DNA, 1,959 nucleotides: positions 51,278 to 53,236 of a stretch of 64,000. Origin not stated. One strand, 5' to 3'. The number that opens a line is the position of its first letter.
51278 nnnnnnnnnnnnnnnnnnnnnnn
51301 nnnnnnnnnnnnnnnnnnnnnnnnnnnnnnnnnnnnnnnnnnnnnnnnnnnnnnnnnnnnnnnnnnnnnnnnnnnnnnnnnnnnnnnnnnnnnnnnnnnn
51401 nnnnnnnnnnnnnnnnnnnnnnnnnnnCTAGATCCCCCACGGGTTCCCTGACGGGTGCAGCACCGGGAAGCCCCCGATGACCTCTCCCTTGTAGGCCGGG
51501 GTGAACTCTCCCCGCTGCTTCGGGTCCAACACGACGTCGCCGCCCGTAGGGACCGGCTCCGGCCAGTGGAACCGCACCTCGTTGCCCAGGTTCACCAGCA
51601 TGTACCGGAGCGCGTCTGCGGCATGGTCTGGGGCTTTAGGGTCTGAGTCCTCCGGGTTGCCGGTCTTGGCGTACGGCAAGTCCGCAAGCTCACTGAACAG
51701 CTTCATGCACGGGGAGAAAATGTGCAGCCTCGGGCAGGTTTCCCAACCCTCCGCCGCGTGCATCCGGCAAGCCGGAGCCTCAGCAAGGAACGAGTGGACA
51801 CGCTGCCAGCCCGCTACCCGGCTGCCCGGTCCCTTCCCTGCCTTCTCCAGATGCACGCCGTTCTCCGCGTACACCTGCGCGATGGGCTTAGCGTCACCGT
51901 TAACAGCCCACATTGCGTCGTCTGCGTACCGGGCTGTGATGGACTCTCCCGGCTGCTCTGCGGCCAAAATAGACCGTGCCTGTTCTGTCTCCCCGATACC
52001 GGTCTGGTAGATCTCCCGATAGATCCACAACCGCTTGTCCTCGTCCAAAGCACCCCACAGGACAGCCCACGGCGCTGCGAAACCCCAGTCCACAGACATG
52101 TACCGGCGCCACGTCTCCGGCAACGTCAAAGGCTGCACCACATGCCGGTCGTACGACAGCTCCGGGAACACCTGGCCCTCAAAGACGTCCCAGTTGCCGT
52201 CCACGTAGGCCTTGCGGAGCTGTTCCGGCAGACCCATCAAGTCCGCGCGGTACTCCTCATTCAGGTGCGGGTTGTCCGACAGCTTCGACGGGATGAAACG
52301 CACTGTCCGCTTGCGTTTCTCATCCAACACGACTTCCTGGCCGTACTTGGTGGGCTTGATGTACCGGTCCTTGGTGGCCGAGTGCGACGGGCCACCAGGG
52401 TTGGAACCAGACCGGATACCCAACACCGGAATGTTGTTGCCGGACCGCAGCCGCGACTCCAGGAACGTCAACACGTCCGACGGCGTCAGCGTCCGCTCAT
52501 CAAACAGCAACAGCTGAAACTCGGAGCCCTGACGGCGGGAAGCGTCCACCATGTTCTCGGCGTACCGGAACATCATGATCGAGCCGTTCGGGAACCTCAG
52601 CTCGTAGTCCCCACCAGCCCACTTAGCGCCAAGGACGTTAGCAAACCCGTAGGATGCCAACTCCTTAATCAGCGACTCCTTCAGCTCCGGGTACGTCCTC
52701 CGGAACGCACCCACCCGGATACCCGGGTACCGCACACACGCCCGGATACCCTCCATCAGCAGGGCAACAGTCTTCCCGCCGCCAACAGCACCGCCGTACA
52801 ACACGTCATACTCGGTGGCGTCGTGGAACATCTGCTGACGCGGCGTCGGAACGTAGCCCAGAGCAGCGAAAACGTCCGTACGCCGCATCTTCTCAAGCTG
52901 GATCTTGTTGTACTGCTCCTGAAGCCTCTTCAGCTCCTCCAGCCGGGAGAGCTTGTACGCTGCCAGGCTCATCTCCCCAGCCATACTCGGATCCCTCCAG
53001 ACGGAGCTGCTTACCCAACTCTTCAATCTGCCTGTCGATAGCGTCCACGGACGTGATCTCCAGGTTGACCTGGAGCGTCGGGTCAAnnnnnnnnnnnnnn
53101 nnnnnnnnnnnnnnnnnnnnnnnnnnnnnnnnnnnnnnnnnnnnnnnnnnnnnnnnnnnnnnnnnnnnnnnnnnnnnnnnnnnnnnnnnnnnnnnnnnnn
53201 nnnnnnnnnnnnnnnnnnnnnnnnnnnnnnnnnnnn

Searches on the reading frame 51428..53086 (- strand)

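Call 10: search_protein_families(library=pfam, proteins=[window:51428-53086:-], max_evalue=0.01)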
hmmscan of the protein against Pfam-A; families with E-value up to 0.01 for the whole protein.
window:51428-53086:- (552 aa): 1 family
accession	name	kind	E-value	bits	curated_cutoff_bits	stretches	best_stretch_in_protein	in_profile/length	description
PF03237.21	Terminase_6N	-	0.00021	21.4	22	1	97-308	2-209/215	Terminase large subunit, T4likevirus-type, N-terminal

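Call 11: search_protein_families(library=phrogs, proteins=[window:51428-53086:-], max_evalue=0.01)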
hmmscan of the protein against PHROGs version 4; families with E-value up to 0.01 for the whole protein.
window:51428-53086:- (552 aa): 6 families
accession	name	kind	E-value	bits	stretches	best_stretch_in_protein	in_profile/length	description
phrog_979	-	head and packaging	4.6e-39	135.6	1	62-303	135-410/642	terminase large subunit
phrog_2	-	head and packaging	2.6e-35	123.4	1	78-499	264-591/807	terminase large subunit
phrog_5653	-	head and packaging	1.6e-17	64.9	1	297-392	1-98/199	terminase large subunit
phrog_9526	-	head and packaging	1.2e-10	42.3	1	82-219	13-155/280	terminase large subunit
phrog_10250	-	head and packaging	6e-08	33.7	1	290-369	9-89/228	terminase large subunit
phrog_6672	-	head and packaging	0.002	18.7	0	453-500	79-129/145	terminase large subunit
